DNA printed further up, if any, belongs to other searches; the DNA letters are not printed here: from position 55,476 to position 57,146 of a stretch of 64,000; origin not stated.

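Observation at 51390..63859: Candidate uncharacterised aromatic-amino-acid-derived pathway cluster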

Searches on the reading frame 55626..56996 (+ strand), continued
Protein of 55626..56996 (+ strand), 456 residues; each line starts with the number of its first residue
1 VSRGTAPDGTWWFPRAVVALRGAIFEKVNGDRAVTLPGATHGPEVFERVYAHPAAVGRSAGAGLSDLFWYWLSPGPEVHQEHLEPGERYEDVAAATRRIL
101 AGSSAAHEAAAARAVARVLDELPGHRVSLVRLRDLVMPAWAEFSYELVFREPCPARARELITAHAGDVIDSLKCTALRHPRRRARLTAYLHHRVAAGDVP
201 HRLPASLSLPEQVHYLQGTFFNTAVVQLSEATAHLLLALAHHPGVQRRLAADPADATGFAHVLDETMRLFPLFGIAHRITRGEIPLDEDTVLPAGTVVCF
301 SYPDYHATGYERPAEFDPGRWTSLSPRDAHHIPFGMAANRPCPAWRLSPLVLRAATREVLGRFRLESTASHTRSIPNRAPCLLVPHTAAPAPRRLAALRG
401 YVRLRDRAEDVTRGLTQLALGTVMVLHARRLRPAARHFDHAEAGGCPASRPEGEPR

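Call 23: find_homologous_proteins(query=window:55626-56996:+, max_evalue=0.001)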
Query window:55626-56996:+ (456 aa): 1893 proteins with E <= 0.001 among 8000 candidates; the best 120 are listed.
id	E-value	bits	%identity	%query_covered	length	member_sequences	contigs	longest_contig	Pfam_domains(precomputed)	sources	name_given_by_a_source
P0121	4.3e-276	934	91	100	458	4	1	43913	PF00067.28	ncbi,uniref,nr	ncbi:cytochrome P450 [Streptomyces sp. NRRL F-5123]|uniref:cytochrome P450 n=1 Tax=Streptomyces sp. 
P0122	3.3e-236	803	79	98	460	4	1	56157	PF00067.28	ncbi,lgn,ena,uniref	ncbi:cytochrome P450 [Streptomyces sp.]|uniref:cytochrome P450 n=1 Tax=Streptomyces sp. TaxID=1931 R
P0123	2.5e-234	796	81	97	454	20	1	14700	PF00067.28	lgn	-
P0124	2.9e-234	796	81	98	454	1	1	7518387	PF00067.28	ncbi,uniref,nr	ncbi:cytochrome P450 [Streptomyces sp. B3I8]|uniref:cytochrome P450 n=1 Tax=Streptomyces sp. B3I8 Ta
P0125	3.8e-234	796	80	97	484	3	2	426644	PF00067.28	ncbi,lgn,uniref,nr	ncbi:cytochrome P450 [Streptomyces minutiscleroticus]|uniref:Cytochrome P450 n=1 Tax=Streptomyces mi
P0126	4.4e-234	796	79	100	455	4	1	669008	PF00067.28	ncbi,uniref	ncbi:cytochrome P450 [Streptomyces fumanus]|uniref:cytochrome P450 n=1 Tax=Streptomyces fumanus TaxI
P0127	3.3e-233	793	80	98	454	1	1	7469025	PF00067.28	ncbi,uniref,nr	ncbi:hypothetical protein QFZ63_006485 [Streptomyces sp. B3I7]|uniref:cytochrome P450 n=1 Tax=Strept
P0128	6.3e-233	792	80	99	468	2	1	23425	PF00067.28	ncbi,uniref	ncbi:cytochrome P450 [Streptomyces sp. NPDC059786]|uniref:cytochrome P450 n=1 Tax=Streptomyces sp. N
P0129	8.0e-233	791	79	99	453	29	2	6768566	PF00067.28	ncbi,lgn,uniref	ncbi:cytochrome P450 [Streptomyces sp. PG2]|uniref:cytochrome P450 n=1 Tax=Streptomyces griseoaurant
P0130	1.2e-232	791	80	98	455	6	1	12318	PF00067.28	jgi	jgi:hypothetical protein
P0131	2.1e-232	790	79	98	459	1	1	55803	PF00067.28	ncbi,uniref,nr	ncbi:cytochrome P450 [Streptomyces sp. CRN 30]|uniref:cytochrome P450 n=1 Tax=Streptomyces sp. CRN 3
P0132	2.2e-232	790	78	99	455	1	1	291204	PF00067.28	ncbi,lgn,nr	ncbi:cytochrome P450 [Streptomyces fumigatiscleroticus]|nr:cytochrome P450 [Streptomyces fumigatiscl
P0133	2.8e-232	790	79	99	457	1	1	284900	PF00067.28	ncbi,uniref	ncbi:cytochrome P450 [Streptomyces sp. NPDC023723]|uniref:cytochrome P450 n=1 Tax=Streptomyces sp. N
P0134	4.0e-232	789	78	99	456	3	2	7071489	PF00067.28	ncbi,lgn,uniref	ncbi:cytochrome P450 [Streptomyces sp. NBC_00727]|uniref:cytochrome P450 n=1 Tax=Streptomyces sp. NB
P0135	7.1e-232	788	80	98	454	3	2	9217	PF00067.28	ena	-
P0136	8.0e-232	788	79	99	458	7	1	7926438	PF00067.28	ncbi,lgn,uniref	ncbi:hypothetical protein SUDANB145_07028 [Streptomyces sp. enrichment culture]|uniref:cytochrome P4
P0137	4.7e-231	786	78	100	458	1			PF00067.28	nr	nr:cytochrome P450 [Streptomyces ruber]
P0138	6.1e-231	785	79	98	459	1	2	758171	PF00067.28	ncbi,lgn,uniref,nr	ncbi:cytochrome P450 [Streptomyces ruber]|uniref:Cytochrome P450 n=2 Tax=Streptomyces TaxID=1883 Rep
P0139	9.8e-231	785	79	98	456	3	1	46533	PF00067.28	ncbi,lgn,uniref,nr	ncbi:cytochrome P450 [Streptomyces sp. A1277]|uniref:cytochrome P450 n=1 Tax=Streptomyces sp. A1277 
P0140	1.1e-230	784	78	99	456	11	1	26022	PF00067.28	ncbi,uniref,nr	ncbi:cytochrome P450 [Streptomyces sp. SID9124]|uniref:cytochrome P450 n=1 Tax=Streptomyces sp. SID9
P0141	2.6e-230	783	80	99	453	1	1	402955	PF00067.28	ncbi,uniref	ncbi:cytochrome P450 [Streptomyces sp. NPDC018610]|uniref:cytochrome P450 n=1 Tax=Streptomyces sp. N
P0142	6.1e-230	782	79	99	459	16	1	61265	PF00067.28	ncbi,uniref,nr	ncbi:cytochrome P450 [Streptomyces sp. SID8499]|uniref:cytochrome P450 n=1 Tax=Streptomyces sp. SID8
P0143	9.7e-230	781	78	99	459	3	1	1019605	PF00067.28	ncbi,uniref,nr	ncbi:cytochrome P450 [Streptomyces sp. AC512_CC834]|uniref:cytochrome P450 n=1 Tax=Streptomyces sp. 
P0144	1.1e-229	781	77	99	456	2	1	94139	PF00067.28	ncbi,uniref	ncbi:cytochrome P450 [Streptomyces sp. NPDC058221]|uniref:cytochrome P450 n=1 Tax=Streptomyces sp. N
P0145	1.2e-229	781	78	100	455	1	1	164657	PF00067.28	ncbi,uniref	ncbi:cytochrome P450 [Streptomyces sp. NPDC003247]|uniref:cytochrome P450 n=1 Tax=Streptomyces sp. N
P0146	2.8e-229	780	79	100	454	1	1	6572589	PF00067.28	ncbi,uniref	ncbi:cytochrome P450 [Streptomyces sp. enrichment culture]|uniref:cytochrome P450 n=1 Tax=Streptomyc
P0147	3.1e-229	780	78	99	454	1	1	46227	PF00067.28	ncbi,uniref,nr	ncbi:cytochrome P450 [Streptomyces sp. CRN 30]|uniref:cytochrome P450 n=1 Tax=Streptomyces sp. CRN 3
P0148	3.1e-229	780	82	91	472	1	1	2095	PF00067.28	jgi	jgi:hypothetical protein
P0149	4.9e-229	779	79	100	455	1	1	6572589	PF00067.28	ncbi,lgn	ncbi:hypothetical protein SUDANB58_05245 [Streptomyces sp. enrichment culture]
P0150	5.4e-229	779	77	99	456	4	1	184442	PF00067.28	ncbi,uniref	ncbi:cytochrome P450 [Streptomyces sp. NPDC048565]|uniref:cytochrome P450 n=1 Tax=Streptomyces sp. N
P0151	9.4e-229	778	78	98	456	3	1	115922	PF00067.28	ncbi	ncbi:cytochrome P450 [Streptomyces sp. NPDC054796]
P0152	1.1e-228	778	78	99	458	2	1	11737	PF00067.28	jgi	jgi:hypothetical protein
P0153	2.3e-228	777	77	99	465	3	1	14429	PF00067.28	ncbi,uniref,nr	ncbi:cytochrome P450 [Streptomyces apricus]|uniref:Cytochrome P450 n=1 Tax=Streptomyces apricus TaxI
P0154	2.4e-228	777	77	99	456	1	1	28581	PF00067.28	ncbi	-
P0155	3.7e-228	776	78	98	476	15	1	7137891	PF00067.28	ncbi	-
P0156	5.0e-228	776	78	100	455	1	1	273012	PF00067.28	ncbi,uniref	ncbi:cytochrome P450 [Streptomyces sp. NPDC088812]|uniref:cytochrome P450 n=1 Tax=Streptomyces sp. N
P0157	7.6e-228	775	78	99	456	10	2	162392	PF00067.28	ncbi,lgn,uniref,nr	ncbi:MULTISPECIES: cytochrome P450 [Streptomyces]|uniref:Cytochrome P450 n=1 Tax=Streptomyces edward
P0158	2.4e-227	773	79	100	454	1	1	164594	PF00067.28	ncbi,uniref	ncbi:cytochrome P450 [Streptomyces glaucus]|uniref:cytochrome P450 n=1 Tax=Streptomyces glaucus TaxI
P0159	3.8e-227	773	78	99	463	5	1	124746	PF00067.28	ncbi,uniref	ncbi:cytochrome P450 [[Kitasatospora] papulosa]|uniref:cytochrome P450 n=1 Tax=[Kitasatospora] papul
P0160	4.5e-227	773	78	100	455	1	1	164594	PF00067.28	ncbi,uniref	ncbi:cytochrome P450 [Streptomyces glaucus]|uniref:Cytochrome P450 n=1 Tax=Streptomyces glaucus TaxI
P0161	9.2e-227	772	77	98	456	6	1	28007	PF00067.28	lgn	-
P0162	9.8e-227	771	77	99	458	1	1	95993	PF00067.28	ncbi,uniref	ncbi:cytochrome P450 [Streptomyces sp. NPDC049936]|uniref:cytochrome P450 n=1 Tax=Streptomyces sp. N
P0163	1.0e-226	771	76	100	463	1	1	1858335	PF00067.28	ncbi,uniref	ncbi:cytochrome P450 [Streptomyces sp. NPDC048172]|uniref:cytochrome P450 n=1 Tax=Streptomyces sp. N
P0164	1.0e-226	771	79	100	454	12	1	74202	PF00067.28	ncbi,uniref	ncbi:cytochrome P450 [Streptomyces sp. NPDC004042]|uniref:cytochrome P450 n=1 Tax=Streptomyces sp. N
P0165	1.0e-226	771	80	96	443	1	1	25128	PF00067.28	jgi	jgi:hypothetical protein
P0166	1.7e-226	771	77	99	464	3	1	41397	PF00067.28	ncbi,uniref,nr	ncbi:cytochrome P450 [Streptomyces sp. Ru87]|uniref:cytochrome P450 n=1 Tax=Streptomyces sp. Ru87 Ta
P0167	1.9e-226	770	76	99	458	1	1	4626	PF00067.28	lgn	-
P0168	2.1e-226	770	76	99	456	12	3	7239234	PF00067.28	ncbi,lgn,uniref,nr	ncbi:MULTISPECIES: cytochrome P450 [unclassified Streptomyces]|uniref:cytochrome P450 n=1 Tax=unclas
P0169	2.2e-226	770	77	98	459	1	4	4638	PF00067.28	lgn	-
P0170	2.6e-226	770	77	99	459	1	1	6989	PF00067.28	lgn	-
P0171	6.1e-226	769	78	100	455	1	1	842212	PF00067.28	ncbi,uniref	ncbi:cytochrome P450 [Streptomyces sp. NPDC057877]|uniref:cytochrome P450 n=1 Tax=Streptomyces sp. N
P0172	3.7e-225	766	77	99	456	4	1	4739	PF00067.28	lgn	-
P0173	4.6e-225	766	77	99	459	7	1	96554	PF00067.28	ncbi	ncbi:cytochrome P450 [Streptomyces seoulensis]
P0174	9.5e-225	765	77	99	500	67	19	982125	PF00067.28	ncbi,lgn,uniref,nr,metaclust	ncbi:cytochrome P450 [Streptomyces olivaceus]|uniref:Cytochrome P450 n=1 Tax=Streptomyces olivaceus 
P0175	1.2e-224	765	77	98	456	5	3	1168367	PF00067.28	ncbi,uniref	ncbi:cytochrome P450 [Streptomyces sp. NPDC087866]|uniref:cytochrome P450 n=1 Tax=unclassified Strep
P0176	1.3e-224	764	77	99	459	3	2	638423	PF00067.28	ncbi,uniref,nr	ncbi:cytochrome P450 [Streptomyces poonensis]|uniref:Cytochrome P450 n=1 Tax=Streptomyces poonensis 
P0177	3.0e-224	763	77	97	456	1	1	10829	PF00067.28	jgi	jgi:hypothetical protein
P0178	3.7e-224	763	77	100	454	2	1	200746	PF00067.28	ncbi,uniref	ncbi:cytochrome P450 [Streptomyces sp. NPDC006997]|uniref:cytochrome P450 n=1 Tax=Streptomyces sp. N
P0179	5.4e-224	762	77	100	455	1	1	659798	PF00067.28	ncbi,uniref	ncbi:cytochrome P450 [Streptomyces sp. NPDC085937]|uniref:cytochrome P450 n=1 Tax=Streptomyces sp. N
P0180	7.4e-224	762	77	98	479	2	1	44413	PF00067.28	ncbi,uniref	ncbi:cytochrome P450, partial [Streptomyces mayonensis]|uniref:cytochrome P450 n=1 Tax=Streptomyces 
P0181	7.8e-224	762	76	99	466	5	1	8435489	PF00067.28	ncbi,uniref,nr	ncbi:cytochrome P450 [Streptomyces sp. BH-SS-21]|uniref:Cytochrome P450 n=1 Tax=Streptomyces liliivi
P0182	2.1e-223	760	75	99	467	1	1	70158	PF00067.28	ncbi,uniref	ncbi:cytochrome P450 [Streptomyces sp. NPDC006285]|uniref:cytochrome P450 n=1 Tax=Streptomyces sp. N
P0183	2.9e-223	760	78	97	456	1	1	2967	PF00067.28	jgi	jgi:hypothetical protein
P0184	5.2e-223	759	77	100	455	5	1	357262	PF00067.28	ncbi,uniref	ncbi:cytochrome P450 [Streptomyces sp. NPDC000348]|uniref:cytochrome P450 n=1 Tax=Streptomyces sp. N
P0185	5.9e-222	756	76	100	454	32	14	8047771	PF00067.28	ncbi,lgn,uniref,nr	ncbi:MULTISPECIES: cytochrome P450 [Streptomyces]|uniref:Cytochrome P450 n=1 Tax=Streptomyces griseo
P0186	9.1e-222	755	78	96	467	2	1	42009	PF00067.28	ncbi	ncbi:cytochrome P450 [Streptomyces sp. NPDC055210]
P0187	4.2e-221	753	74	98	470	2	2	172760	PF00067.28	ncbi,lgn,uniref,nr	ncbi:cytochrome P450 [Streptomyces aurantiacus]|uniref:cytochrome P450 n=1 Tax=Streptomyces aurantia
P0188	7.2e-221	752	76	98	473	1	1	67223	PF00067.28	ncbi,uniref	ncbi:cytochrome P450 [Streptomyces sp. MAR4 CNX-425]|uniref:cytochrome P450 n=1 Tax=Streptomyces sp.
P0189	4.1e-219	746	75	99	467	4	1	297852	PF00067.28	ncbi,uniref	ncbi:cytochrome P450 [Streptomyces sp. FR-108]|uniref:cytochrome P450 n=1 Tax=Streptomyces sp. FR-10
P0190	7.9e-219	745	77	98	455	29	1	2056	PF00067.28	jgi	jgi:hypothetical protein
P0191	9.1e-219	745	78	94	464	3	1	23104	PF00067.28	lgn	-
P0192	1.8e-217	741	77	97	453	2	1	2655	PF00067.28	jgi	jgi:cytochrome P450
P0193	3.1e-217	740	74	98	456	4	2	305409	PF00067.28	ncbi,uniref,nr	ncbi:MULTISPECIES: cytochrome P450 [unclassified Streptomyces]|uniref:cytochrome P450 n=1 Tax=unclas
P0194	6.5e-217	739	74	98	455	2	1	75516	PF00067.28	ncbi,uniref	ncbi:cytochrome P450 [Streptomyces marokkonensis]|uniref:cytochrome P450 n=1 Tax=Streptomyces marokk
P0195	2.6e-215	734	74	98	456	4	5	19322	PF00067.28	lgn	-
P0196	1.7e-214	731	73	98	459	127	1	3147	PF00067.28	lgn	-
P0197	2.3e-214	731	74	98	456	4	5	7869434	PF00067.28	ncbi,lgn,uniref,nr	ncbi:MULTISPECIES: cytochrome P450 [Streptomyces]|uniref:Cytochrome P450 n=1 Tax=Streptomyces lienom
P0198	1.1e-213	728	73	98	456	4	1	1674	PF00067.28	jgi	jgi:hypothetical protein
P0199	1.3e-213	728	73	98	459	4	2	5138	PF00067.28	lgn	-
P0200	2.9e-210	717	74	96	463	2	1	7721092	PF00067.28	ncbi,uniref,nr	ncbi:hypothetical protein JOF41_002155 [Saccharothrix coeruleofusca]|uniref:cytochrome P450 n=1 Tax=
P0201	6.0e-210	716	78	93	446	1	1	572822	PF00067.28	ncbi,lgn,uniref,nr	ncbi:hypothetical protein SRB5_12180 [Streptomyces sp. RB5]|uniref:Cytochrome P450 n=1 Tax=Streptomy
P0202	1.9e-206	705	75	94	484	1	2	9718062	PF00067.28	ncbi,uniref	ncbi:cytochrome P450 [Saccharothrix sp. Mg75]|uniref:cytochrome P450 n=1 Tax=Saccharothrix sp. Mg75 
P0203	2.5e-205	701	73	96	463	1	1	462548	PF00067.28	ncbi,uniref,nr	ncbi:cytochrome P450 [Saccharothrix deserti]|uniref:cytochrome P450 n=1 Tax=Saccharothrix deserti Ta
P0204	3.0e-205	701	73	96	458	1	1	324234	PF00067.28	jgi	jgi:cytochrome P450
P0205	2.3e-203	694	74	94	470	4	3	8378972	PF00067.28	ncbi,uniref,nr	ncbi:cytochrome P450 [Saccharothrix longispora]|uniref:Cytochrome P450 n=1 Tax=Saccharothrix longisp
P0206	4.3e-196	670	71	96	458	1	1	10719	PF00067.28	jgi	jgi:hypothetical protein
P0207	1.2e-192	659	69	95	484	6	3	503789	PF00067.28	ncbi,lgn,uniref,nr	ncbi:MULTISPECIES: cytochrome P450 [Actinosynnema]|uniref:cytochrome P450 n=1 Tax=Actinosynnema TaxI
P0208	6.1e-189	647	68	96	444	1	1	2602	PF00067.28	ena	-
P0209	1.9e-188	645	68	94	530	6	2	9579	PF00067.28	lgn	-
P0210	3.9e-188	644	68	96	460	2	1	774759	PF00067.28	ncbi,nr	ncbi:cytochrome P450 [Saccharothrix sp. SC076]|nr:cytochrome P450 [Saccharothrix obliqua]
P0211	4.3e-188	644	68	97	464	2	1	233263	PF00067.28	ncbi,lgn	ncbi:cytochrome P450 [Actinosynnema sp. NPDC004786]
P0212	1.1e-187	643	67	96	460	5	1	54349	PF00067.28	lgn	-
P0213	4.8e-187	641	69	96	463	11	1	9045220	PF00067.28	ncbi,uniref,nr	ncbi:cytochrome P450 [Saccharothrix sp. 6-C]|uniref:cytochrome P450 n=1 Tax=Saccharothrix sp. 6-C Ta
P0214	1.6e-185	636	67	96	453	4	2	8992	PF00067.28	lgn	-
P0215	1.9e-185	635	68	96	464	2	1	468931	PF00067.28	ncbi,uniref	ncbi:cytochrome P450 [Saccharothrix sp. BKS2]|uniref:cytochrome P450 n=1 Tax=Saccharothrix sp. BKS2 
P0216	7.2e-185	633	67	95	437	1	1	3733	PF00067.28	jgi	jgi:hypothetical protein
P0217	1.5e-184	632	68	96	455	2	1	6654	PF00067.28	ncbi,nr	ncbi:MAG: cytochrome P450 [Saccharothrix sp.]|nr:cytochrome P450 [Saccharothrix sp.]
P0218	1.5e-184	632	66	96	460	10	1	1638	PF00067.28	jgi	jgi:hypothetical protein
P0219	3.4e-184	631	65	96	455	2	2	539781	PF00067.28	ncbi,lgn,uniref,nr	ncbi:cytochrome P450 [Crossiella sp. S99.2]|uniref:cytochrome P450 n=1 Tax=Crossiella sp. S99.2 TaxI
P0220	3.5e-184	631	67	95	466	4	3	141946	PF00067.28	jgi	jgi:hypothetical protein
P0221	3.7e-184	631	65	96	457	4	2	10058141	PF00067.28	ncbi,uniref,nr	ncbi:cytochrome P450 [Crossiella cryophila]|uniref:Cytochrome P450 n=1 Tax=Crossiella cryophila TaxI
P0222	5.2e-184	631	65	96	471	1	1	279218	PF00067.28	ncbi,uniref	ncbi:cytochrome P450 [Saccharopolyspora sp. MS10]|uniref:cytochrome P450 n=1 Tax=Saccharopolyspora s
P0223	7.8e-184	630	68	96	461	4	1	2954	PF00067.28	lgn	-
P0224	9.6e-184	630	66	96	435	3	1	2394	PF00067.28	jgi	jgi:hypothetical protein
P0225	1.8e-183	629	65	96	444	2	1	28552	PF00067.28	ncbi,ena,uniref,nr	ncbi:MAG TPA: cytochrome P450 [Stackebrandtia sp.]|uniref:cytochrome P450 n=1 Tax=Stackebrandtia sp.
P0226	1.8e-183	629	67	96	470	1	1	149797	PF00067.28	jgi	jgi:hypothetical protein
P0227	2.4e-183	628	67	96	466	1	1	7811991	PF00067.28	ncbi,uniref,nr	ncbi:cytochrome P450 [Saccharothrix australiensis]|uniref:Cytochrome P450 n=1 Tax=Saccharothrix aust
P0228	7.2e-183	627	67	97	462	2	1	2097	PF00067.28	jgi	jgi:hypothetical protein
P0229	7.7e-183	627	67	96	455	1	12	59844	PF00067.28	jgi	jgi:hypothetical protein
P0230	3.2e-182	625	67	96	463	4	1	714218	PF00067.28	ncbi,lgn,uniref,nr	ncbi:cytochrome P450 [Saccharothrix carnea]|uniref:Cytochrome P450 n=1 Tax=Saccharothrix carnea TaxI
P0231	3.4e-182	625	65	96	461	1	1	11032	PF00067.28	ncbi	ncbi:MAG: cytochrome P450 [Umezawaea sp.]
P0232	1.0e-181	623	67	96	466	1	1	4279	PF00067.28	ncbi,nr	ncbi:MAG: cytochrome P450 [Saccharothrix sp.]|nr:cytochrome P450 [Saccharothrix sp.]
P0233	1.1e-181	623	67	97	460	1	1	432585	PF00067.28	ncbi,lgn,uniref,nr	ncbi:cytochrome P450 [Actinophytocola oryzae]|uniref:Cytochrome P450 n=1 Tax=Actinophytocola oryzae 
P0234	1.1e-181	623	65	98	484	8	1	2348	PF00067.28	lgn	-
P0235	1.6e-181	622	67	96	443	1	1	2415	PF00067.28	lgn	-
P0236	1.8e-181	622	65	96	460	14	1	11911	PF00067.28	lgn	-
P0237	3.3e-181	621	64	96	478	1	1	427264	PF00067.28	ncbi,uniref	ncbi:cytochrome P450 [Streptomyces sp. NPDC050560]|uniref:cytochrome P450 n=1 Tax=Streptomyces sp. N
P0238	8.9e-181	620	66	96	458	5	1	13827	PF00067.28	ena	-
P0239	1.5e-180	619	67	96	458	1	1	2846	PF00067.28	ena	-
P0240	1.5e-180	619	68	95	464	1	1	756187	PF00067.28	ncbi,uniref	ncbi:cytochrome P450 [Actinosynnema sp. NPDC053489]|uniref:cytochrome P450 n=1 Tax=Actinosynnema sp.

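Call 31: predict_structure(alignment_id=A1)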
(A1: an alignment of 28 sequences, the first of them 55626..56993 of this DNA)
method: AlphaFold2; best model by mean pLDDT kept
length: 456 residues; sequences in the alignment: 28
mean_pLDDT: 78.1   pTM: 0.83
mean pLDDT of the five models: 78.1, 77.8, 75.2, 74.8, 74.2
residues with pLDDT >= 90: 155; 70-90: 177; 50-70: 74; < 50: 50
segments of 3 or more residues with pLDDT < 50: 1-10, 59-72, 334-340, 440-456
pLDDT, mean of each block of 10 residues (from residue 1): 39 63 60 72 83 63 41 56 73 90 93 97 91 94 97 97 89 78 92 97 92 90 89 93 95 91 88 69 85 76 78 87 73 47 76 96 90 65 90 90 84 81 71 54 32 28
secondary structure, 60 per line:
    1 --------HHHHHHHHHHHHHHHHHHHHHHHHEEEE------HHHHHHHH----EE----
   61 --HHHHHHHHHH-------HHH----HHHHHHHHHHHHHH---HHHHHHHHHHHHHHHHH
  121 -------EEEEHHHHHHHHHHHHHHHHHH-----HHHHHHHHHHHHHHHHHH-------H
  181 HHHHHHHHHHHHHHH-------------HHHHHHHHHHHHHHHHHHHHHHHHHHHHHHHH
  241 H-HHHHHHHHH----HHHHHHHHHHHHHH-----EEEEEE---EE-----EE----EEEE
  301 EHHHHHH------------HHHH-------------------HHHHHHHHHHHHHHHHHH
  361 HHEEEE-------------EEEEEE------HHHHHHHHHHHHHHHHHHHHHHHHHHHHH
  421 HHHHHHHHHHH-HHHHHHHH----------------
elements in order: H9-32 E33-36 H43-50 H63-72 H87-100 H104-120 E128-131 H132-149 H155-172 H180-195 H209-241 H243-251 H256-269 E275-280 E297-301 H302-307 H320-323 H343-362 E363-366 E380-385 H392-431 H433-440
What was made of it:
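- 55626..56996 (+): Divergent cytochrome P450 of a rare clade, with a ~70-aa C-terminal helical extension. GTGA overlap to the oxidase. Model pLDDT 78 (call 31).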
